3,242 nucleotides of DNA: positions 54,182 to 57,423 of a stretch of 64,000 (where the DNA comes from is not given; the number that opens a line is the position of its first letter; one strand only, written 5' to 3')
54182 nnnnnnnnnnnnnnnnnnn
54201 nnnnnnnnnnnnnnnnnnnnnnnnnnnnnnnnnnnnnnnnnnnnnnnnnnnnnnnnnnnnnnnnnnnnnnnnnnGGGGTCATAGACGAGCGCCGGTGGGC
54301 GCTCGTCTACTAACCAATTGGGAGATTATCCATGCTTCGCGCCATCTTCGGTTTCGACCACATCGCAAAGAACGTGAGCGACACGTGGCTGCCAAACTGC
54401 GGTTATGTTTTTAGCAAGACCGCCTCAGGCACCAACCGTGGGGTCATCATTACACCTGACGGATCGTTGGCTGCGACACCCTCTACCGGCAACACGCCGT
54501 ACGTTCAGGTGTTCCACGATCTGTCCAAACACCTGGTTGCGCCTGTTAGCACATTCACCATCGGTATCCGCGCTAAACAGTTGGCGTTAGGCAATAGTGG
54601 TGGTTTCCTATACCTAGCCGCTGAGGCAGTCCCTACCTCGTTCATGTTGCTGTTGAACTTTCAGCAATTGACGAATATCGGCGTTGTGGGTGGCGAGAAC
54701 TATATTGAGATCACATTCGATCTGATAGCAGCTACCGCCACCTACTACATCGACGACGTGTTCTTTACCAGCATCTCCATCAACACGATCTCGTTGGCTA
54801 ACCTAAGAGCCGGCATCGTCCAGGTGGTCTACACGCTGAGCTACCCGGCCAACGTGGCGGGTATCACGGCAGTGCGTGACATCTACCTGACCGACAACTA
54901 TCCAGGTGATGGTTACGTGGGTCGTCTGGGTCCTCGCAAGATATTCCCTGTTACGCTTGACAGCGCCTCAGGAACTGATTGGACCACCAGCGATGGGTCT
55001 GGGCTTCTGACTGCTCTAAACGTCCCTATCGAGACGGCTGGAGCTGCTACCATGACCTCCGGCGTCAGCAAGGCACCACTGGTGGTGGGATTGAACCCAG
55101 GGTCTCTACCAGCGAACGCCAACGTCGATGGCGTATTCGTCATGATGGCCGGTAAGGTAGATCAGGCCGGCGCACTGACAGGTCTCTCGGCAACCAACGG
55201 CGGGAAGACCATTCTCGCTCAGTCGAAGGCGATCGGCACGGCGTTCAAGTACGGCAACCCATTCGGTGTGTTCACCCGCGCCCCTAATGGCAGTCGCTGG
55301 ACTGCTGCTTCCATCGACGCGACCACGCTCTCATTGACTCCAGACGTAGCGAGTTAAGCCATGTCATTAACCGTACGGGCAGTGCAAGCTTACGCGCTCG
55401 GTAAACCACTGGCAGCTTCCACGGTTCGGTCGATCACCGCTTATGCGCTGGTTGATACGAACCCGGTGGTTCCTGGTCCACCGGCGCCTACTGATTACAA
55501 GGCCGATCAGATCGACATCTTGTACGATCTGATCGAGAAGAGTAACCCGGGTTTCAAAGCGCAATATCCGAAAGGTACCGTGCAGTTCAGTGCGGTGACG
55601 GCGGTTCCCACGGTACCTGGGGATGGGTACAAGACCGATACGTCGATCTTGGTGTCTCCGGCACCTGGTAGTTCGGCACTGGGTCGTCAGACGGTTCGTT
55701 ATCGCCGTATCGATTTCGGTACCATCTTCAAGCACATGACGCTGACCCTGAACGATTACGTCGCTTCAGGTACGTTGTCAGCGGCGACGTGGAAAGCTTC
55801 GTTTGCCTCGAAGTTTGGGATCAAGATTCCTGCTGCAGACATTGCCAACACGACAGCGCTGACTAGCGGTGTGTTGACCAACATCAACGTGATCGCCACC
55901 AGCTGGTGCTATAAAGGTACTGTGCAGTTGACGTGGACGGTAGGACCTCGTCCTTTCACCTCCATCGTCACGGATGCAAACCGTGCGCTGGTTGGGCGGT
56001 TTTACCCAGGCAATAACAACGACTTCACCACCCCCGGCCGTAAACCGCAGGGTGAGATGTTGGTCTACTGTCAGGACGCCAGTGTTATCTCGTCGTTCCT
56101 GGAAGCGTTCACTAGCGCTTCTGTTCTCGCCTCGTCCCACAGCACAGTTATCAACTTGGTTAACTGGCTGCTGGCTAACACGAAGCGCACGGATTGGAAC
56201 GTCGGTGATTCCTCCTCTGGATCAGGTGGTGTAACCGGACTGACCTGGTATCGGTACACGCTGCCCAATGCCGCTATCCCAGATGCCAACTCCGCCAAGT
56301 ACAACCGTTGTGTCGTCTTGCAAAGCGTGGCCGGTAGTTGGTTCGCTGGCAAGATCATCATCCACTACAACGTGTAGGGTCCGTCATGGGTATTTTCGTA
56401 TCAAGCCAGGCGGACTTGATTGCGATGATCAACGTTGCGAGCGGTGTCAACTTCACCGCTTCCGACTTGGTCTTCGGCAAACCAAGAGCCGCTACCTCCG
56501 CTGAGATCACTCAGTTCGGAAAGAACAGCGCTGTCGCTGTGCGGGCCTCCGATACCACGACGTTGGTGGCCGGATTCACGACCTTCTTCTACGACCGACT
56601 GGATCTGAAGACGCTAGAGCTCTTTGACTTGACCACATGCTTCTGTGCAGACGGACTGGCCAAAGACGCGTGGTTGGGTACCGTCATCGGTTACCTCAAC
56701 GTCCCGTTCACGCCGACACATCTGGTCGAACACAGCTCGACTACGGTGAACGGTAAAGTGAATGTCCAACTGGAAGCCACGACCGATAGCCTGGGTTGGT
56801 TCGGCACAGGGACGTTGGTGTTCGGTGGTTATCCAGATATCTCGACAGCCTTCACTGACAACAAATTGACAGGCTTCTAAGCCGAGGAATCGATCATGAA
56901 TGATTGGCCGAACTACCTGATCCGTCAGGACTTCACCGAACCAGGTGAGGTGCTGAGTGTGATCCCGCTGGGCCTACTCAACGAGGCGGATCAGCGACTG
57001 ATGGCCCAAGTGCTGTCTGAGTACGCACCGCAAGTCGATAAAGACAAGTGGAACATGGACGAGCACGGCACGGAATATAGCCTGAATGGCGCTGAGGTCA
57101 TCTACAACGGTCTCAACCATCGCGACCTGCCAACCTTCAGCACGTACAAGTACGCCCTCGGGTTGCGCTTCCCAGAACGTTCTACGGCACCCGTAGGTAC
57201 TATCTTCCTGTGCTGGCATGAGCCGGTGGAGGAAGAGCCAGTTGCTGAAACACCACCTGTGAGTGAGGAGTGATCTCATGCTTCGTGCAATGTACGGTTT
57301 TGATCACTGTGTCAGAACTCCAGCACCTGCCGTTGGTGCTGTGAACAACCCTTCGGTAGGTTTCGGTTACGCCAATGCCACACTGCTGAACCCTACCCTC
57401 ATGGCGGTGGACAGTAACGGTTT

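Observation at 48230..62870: Sixteen ORFs built on one ~160-aa module, most of them in a 14.6-kb array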

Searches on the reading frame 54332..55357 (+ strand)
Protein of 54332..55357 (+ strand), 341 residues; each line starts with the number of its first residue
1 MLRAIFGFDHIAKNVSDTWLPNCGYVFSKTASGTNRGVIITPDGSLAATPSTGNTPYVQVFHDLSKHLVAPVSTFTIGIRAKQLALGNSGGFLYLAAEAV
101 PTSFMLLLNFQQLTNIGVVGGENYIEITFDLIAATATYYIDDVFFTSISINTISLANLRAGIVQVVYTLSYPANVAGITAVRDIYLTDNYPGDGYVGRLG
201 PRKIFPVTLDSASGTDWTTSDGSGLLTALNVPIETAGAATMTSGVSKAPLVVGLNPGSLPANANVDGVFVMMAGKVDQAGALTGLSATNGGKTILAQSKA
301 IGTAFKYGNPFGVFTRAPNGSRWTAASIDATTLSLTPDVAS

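Call 6: search_protein_families(library=phrogs, proteins=[window:54332-55357:+], max_evalue=0.01)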
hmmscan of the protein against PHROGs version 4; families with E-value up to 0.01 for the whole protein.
window:54332-55357:+ (341 aa): 1 family
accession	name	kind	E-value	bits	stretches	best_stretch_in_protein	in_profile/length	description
phrog_2448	-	unknown function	4.5e-06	27.1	1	7-331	7-327/335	-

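Call 7: search_protein_families(library=pfam, proteins=[window:54332-55357:+], max_evalue=0.1)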
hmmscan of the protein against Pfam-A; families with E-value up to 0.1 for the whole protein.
window:54332-55357:+ (341 aa): 0 families

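Call 52: search_protein_families(library=pfam, proteins=[window:54332-55357:+], max_evalue=10)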
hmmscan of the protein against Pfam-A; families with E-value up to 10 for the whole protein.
window:54332-55357:+ (341 aa): 0 families

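Call 55: search_solved_structures(query=A4, max_evalue=10)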
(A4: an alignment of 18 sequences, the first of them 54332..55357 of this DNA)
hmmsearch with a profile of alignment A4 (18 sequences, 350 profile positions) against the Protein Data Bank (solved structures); distinct sequences matched with E-value up to 10: 24.
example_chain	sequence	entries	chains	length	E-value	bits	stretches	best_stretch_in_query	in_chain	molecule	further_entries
8zox_A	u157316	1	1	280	0.24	14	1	206-257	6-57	T-cell surface glycoprotein CD1b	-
1gzp_A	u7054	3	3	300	0.26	13.8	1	206-257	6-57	T-CELL SURFACE GLYCOPROTEIN CD1B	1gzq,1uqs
7oxx_A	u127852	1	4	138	0.3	13.6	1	273-323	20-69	Cellular retinoic acid-binding protein 2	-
2h26_A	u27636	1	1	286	0.34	13.5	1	207-257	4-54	T-cell surface glycoprotein CD1b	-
3t8x_A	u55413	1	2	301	0.38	13.3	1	207-257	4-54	T-cell surface glycoprotein CD1b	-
5l2k_A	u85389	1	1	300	0.39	13.3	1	207-257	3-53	T-cell surface glycoprotein CD1b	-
5l2j_A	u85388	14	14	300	0.41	13.2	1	207-257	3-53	T-cell surface glycoprotein CD1b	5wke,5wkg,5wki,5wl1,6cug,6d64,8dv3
9oi0_A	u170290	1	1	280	0.68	12.5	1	207-257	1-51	T-cell surface glycoprotein CD1b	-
1bm5_A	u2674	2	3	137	1.2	11.7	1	273-323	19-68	CELLULAR RETINOIC ACID BINDING PROTEIN-TYPE II | CELLULAR RETINOIC ACID BINDING PROTEIN TYPE II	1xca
4qgv_B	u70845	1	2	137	1.2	11.6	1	273-323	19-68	Cellular retinoic acid-binding protein 2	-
3cr6_A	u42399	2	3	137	1.2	11.6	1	273-323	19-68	Cellular retinoic acid-binding protein 2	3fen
2g78_A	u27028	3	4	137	1.3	11.6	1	273-323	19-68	Cellular retinoic acid-binding protein 2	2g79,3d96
1blr_A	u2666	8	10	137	1.3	11.5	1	273-323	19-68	CELLULAR RETINOIC ACID BINDING PROTEIN-TYPE II | CELLULAR RETINOIC ACID BINDING PROTEIN TYPE II | PROTEIN (CRABP-II)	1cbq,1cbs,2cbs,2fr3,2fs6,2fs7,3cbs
2g7b_A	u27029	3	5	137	1.3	11.5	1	273-323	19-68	Cellular retinoic acid-binding protein 2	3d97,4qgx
3fa8_A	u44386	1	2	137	1.3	11.5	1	273-323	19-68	Cellular retinoic acid-binding protein 2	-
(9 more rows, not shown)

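Call 58: find_homologous_proteins(query=A4, max_evalue=0.00001)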
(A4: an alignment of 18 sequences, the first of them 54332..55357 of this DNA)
Query A4 (18 sequences) (341 aa, profile of the alignment): 21 proteins with E <= 0.00001 among 8000 candidates.
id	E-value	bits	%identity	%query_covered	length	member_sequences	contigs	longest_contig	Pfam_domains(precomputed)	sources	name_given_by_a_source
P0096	1.0e-104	369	100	100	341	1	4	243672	-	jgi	jgi:hypothetical protein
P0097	8.4e-103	363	51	100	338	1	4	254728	-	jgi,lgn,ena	jgi:hypothetical protein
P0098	5.0e-101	357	53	100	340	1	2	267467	-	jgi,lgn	jgi:hypothetical protein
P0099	4.2e-97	344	52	100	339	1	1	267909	-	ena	-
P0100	2.7e-94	335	69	100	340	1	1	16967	-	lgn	-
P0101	1.9e-93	332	49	100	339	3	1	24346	-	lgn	-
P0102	2.1e-93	332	47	100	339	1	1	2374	-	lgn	-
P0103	5.7e-93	330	49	100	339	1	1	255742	-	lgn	-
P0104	3.0e-92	328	49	100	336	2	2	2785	-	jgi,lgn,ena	-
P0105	5.8e-91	324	46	100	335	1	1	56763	-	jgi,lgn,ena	-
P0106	2.4e-89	318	56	100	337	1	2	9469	-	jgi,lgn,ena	jgi:hypothetical protein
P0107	1.4e-88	316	51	100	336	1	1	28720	-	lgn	-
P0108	9.9e-87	310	48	100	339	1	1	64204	-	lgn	-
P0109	1.8e-83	299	53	100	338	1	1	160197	-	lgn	-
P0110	1.2e-80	290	26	73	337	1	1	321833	-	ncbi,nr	ncbi:hypothetical protein [Burkholderia phage FLC9]|nr:hypothetical protein [Burkholderia phage FLC9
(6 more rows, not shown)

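Call 66: predict_structure(alignment_id=A5)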
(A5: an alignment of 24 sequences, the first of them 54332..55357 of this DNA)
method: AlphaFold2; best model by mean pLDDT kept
length: 341 residues; sequences in the alignment: 24
mean_pLDDT: 90.0   pTM: 0.88
mean pLDDT of the five models: 90.0, 88.5, 87.9, 87.8, 86.1
residues with pLDDT >= 90: 225; 70-90: 104; 50-70: 12; < 50: 0
segments of 3 or more residues with pLDDT < 50: none
pLDDT, mean of each block of 10 residues (from residue 1): 91 86 85 73 91 76 91 96 92 90 90 91 96 97 96 93 93 81 94 84 93 94 93 88 92 93 90 89 92 89 88 90 93 90 58
secondary structure, 60 per line:
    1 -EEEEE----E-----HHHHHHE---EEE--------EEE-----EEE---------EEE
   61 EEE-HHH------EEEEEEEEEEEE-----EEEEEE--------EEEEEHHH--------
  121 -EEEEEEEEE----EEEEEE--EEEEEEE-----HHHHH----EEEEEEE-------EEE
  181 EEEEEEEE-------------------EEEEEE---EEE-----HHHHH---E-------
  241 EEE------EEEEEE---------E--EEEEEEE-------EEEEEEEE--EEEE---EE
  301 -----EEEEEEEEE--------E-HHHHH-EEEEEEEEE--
elements in order: E2-6 H17-22 E27-29 E38-40 E46-48 E58-63 E74-85 E91-96 E105-109 E122-130 E135-140 E143-149 H155-159 E164-170 E178-188 E208-213 E217-219 H225-229 E241-243 E250-255 E268-274 E282-289 E292-295 E306-314 H325-329 E331-339

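Call 70: fold_search(model_id=the predicted structure, library=pdb)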
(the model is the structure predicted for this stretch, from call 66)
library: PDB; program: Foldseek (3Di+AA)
matches with E <= 10: 1323; with E <= 0.001: 215
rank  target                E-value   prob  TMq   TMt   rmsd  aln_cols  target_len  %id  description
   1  3n7m                  1.4e-06  1.00  0.30  0.25  18.9       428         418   11  Crystal structure of W1252A mutant of HCR D/C VPI 5995 (released 2010-09-08)
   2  3v0a_B                4.2e-06  1.00  0.28  0.10  18.6       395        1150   10  2.7 angstrom crystal structure of BoNT/Ai in complex with NTNHA (released 2012-03-14)
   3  4xup_F                4.4e-06  1.00  0.29  0.30  20.7       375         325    9  Structure of the N-terminal CBM22-1-CBM22-2 tandem domain from Paenibacillus barcinonensis Xyn10C (released 2015-06-03)
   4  8q2a_A                4.6e-06  1.00  0.33  0.45   7.2       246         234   11  TtX122B - A domain of unknown function from the Teredinibacter turnerae protein TERTU_2913 (released 2024-03-13)
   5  4xup_A                6.0e-06  1.00  0.29  0.30  18.8       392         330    9  Structure of the N-terminal CBM22-1-CBM22-2 tandem domain from Paenibacillus barcinonensis Xyn10C (released 2015-06-03)
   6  8q2a_C                6.4e-06  1.00  0.35  0.48   6.6       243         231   11  TtX122B - A domain of unknown function from the Teredinibacter turnerae protein TERTU_2913 (released 2024-03-13)
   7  4xup_D                6.4e-06  1.00  0.29  0.30  19.2       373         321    9  Structure of the N-terminal CBM22-1-CBM22-2 tandem domain from Paenibacillus barcinonensis Xyn10C (released 2015-06-03)
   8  4isq_A                7.1e-06  1.00  0.31  0.26  18.6       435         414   12  Binding domain of Botulinum neurotoxin DC in complex with human synaptotagmin I (released 2013-08-14)
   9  9qc8_B                7.5e-06  1.00  0.28  0.10  17.3       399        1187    9  BoNT-NTNH-HA70 complex from Clostridium botulinum Serotype B1 (released 2025-09-10)
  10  9ea9_B                9.2e-06  1.00  0.27  0.09  18.4       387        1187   10  Crystal structure of BoNT/A-NTNH-HA70 -VHH_F12-VHH_H7-Fab_NTNH complex (released 2025-09-17)
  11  6sh9_B                9.2e-06  1.00  0.27  0.08  17.5       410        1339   12  EngBF DARPin Fusion 4b D12 (released 2019-11-06)
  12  9qc7_B                1.0e-05  1.00  0.26  0.09  18.7       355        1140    8  BoNT-NTNH complex from Clostridium botulinum Serotype B1 (released 2025-09-10)
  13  4xup_B                1.1e-05  1.00  0.29  0.30  16.7       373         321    9  Structure of the N-terminal CBM22-1-CBM22-2 tandem domain from Paenibacillus barcinonensis Xyn10C (released 2015-06-03)
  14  3n7l                  1.2e-05  1.00  0.30  0.25  18.1       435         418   10  Crystal structure of botulinum neurotoxin serotype D/C VPI 5993 binding domain (released 2010-09-08)
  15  3wcr_B                1.3e-05  1.00  0.31  0.41   8.0       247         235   12  Crystal structure of plant lectin (ligand-free form) (released 2014-04-09)
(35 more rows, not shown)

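Call 90: fold_search(model_id=the predicted structure, library=viral)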
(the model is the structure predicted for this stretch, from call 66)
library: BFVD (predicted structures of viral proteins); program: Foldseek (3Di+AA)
matches with E <= 10: 1562; with E <= 0.001: 243
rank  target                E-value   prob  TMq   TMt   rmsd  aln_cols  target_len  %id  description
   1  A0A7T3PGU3            1.6e-18  1.00  0.74  0.72   4.8       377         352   17  Virion structural protein [Achromobacter phage vB_AchrS_AchV4]
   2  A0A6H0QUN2            5.0e-18  1.00  0.70  0.70   5.9       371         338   18  (no name in the UniProt tables at hand)
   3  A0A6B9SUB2            2.0e-17  1.00  0.72  0.73   4.2       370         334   15  (no name in the UniProt tables at hand)
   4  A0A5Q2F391            1.0e-16  1.00  0.74  0.79   4.2       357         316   16  Uncharacterized protein [Serratia phage JS26]
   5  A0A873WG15            9.2e-16  1.00  0.67  0.74   4.6       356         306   15  Uncharacterized protein [Providencia phage Kokobel1]
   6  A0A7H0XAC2            2.4e-15  1.00  0.73  0.68   4.8       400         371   16  (no name in the UniProt tables at hand)
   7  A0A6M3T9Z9            4.1e-14  1.00  0.72  0.49   5.2       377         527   17  Uncharacterized protein [Sphingomonas phage Kharn]
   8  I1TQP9                5.6e-14  1.00  0.74  0.69   4.7       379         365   12  (no name in the UniProt tables at hand)
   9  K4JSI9                9.0e-14  1.00  0.76  0.72   4.2       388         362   13  (no name in the UniProt tables at hand)
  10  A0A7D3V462            1.1e-13  1.00  0.67  0.66   5.6       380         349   16  (no name in the UniProt tables at hand)
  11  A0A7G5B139            2.1e-13  1.00  0.65  0.57   7.6       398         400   14  Uncharacterized protein [Providencia phage vB_PreS-Stilesk]
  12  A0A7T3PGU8            3.6e-13  1.00  0.36  0.33  12.8       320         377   14  Uncharacterized protein [Achromobacter phage vB_AchrS_AchV4]
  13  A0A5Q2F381            1.5e-12  1.00  0.54  0.46   9.9       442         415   14  Uncharacterized protein [Serratia phage JS26]
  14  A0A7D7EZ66            3.0e-12  1.00  0.61  0.60   7.3       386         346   12  (no name in the UniProt tables at hand)
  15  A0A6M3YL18            6.7e-12  1.00  0.60  0.57   7.2       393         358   14  Uncharacterized protein [Cronobacter phage JC01]
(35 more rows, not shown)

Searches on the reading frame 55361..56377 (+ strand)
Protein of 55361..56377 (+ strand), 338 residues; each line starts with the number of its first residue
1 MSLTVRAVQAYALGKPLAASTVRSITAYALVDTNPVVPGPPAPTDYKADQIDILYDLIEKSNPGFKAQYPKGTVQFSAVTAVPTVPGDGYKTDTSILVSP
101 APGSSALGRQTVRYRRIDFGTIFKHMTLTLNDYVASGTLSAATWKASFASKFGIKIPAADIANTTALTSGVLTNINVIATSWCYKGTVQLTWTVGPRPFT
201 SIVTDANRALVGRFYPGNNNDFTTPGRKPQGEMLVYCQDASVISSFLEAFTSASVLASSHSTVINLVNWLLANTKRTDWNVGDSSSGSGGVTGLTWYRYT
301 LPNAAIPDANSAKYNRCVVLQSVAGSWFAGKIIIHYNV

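Call 8: search_protein_families(library=pfam, proteins=[window:55361-56377:+], max_evalue=0.1)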
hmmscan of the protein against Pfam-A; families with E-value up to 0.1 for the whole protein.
window:55361-56377:+ (338 aa): 2 families
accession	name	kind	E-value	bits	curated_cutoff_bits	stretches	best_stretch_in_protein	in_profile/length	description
PF25613.1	DUF7941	-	3.2e-28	99.4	27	1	45-337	3-275/276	Family of unknown function (DUF7941)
PF20676.3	Herpes_gp350_B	-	0.086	13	25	0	63-114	74-123/152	Herpesvirus envelope glycoprotein gp350, N-terminal B domain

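Call 9: search_protein_families(library=phrogs, proteins=[window:55361-56377:+], max_evalue=0.01)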
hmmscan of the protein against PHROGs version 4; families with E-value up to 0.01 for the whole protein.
window:55361-56377:+ (338 aa): 3 families
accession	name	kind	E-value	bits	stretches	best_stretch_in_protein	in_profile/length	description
phrog_1037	-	head and packaging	8e-33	115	1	45-337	5-282/290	virion structural protein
phrog_3589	-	head and packaging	4.9e-13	49.8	1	46-196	4-152/512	virion structural protein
phrog_2935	-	head and packaging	8.4e-12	45.9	1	45-205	6-162/180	virion structural protein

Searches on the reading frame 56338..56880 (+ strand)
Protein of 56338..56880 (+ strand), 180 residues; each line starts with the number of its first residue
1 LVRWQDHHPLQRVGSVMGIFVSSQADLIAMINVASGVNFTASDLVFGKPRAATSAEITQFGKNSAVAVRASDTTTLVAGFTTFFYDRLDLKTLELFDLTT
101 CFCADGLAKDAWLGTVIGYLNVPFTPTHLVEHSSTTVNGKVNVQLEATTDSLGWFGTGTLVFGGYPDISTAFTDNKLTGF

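Call 8: search_protein_families(library=pfam, proteins=[window:56338-56880:+], max_evalue=0.1)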
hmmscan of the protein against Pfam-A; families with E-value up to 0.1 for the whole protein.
window:56338-56880:+ (180 aa): 1 family
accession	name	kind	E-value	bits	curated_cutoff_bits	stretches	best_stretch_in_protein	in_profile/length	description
PF25613.1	DUF7941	-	1.2e-11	45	27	1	23-179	8-169/276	Family of unknown function (DUF7941)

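Call 9: search_protein_families(library=phrogs, proteins=[window:56338-56880:+], max_evalue=0.01)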
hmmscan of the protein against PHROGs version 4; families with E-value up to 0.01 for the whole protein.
window:56338-56880:+ (180 aa): 3 families
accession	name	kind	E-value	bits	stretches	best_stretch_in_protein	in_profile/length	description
phrog_1037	-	head and packaging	6.2e-16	59.6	1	22-179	9-166/290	virion structural protein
phrog_2935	-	head and packaging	2.1e-09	38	1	23-170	11-158/180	virion structural protein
phrog_4862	-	unknown function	0.0017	19.5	1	21-100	4-83/177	-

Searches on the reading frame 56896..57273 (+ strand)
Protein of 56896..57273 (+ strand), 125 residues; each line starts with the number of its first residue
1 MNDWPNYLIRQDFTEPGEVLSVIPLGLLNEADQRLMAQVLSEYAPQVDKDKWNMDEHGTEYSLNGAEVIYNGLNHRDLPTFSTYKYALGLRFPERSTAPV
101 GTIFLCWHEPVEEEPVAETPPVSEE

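Call 8: search_protein_families(library=pfam, proteins=[window:56896-57273:+], max_evalue=0.1)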
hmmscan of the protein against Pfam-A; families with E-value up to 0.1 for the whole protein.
window:56896-57273:+ (125 aa): 0 families

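Call 9: search_protein_families(library=phrogs, proteins=[window:56896-57273:+], max_evalue=0.01)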
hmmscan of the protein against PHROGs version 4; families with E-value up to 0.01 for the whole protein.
window:56896-57273:+ (125 aa): 2 families
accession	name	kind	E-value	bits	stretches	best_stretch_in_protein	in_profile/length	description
phrog_1037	-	head and packaging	4.6e-07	30.5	1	7-112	183-286/290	virion structural protein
phrog_11456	-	unknown function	0.003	19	1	27-95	32-99/115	-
